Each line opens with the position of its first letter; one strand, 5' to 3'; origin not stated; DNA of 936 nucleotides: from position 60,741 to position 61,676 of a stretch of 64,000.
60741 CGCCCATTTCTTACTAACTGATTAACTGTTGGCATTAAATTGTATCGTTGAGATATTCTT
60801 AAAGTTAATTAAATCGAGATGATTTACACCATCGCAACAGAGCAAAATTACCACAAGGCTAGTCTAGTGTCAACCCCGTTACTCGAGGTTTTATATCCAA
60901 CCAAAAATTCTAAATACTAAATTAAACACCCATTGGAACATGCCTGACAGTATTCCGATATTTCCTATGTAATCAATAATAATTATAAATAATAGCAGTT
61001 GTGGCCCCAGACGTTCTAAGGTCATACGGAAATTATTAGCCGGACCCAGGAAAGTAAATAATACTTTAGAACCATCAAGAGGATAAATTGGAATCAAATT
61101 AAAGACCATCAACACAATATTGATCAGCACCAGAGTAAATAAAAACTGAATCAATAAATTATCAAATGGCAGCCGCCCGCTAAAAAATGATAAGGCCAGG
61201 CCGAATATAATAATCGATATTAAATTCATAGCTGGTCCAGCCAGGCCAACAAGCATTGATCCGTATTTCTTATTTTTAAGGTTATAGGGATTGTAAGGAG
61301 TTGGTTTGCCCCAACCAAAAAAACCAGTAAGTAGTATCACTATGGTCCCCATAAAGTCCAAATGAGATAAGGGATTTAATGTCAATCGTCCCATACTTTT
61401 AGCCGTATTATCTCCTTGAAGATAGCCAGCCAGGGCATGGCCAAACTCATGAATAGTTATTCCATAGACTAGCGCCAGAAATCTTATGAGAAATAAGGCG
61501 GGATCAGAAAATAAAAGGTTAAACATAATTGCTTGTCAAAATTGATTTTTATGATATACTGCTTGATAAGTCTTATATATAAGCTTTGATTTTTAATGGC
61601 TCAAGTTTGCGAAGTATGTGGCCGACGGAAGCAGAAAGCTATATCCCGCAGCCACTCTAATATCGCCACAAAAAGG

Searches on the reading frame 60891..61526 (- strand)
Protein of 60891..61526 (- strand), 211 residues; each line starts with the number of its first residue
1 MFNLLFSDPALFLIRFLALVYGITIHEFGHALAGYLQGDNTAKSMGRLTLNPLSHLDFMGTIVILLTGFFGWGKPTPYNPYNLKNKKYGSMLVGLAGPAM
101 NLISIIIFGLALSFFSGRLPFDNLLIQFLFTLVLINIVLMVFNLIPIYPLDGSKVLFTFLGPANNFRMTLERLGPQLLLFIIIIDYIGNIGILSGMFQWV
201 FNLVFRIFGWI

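Call 66: find_encoding_contigs(protein=window:60891-61526:-, flank=10000, max_places=1)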
Protein window:60891-61526:- (211 aa): no gene with exactly this product is on record in the collection.
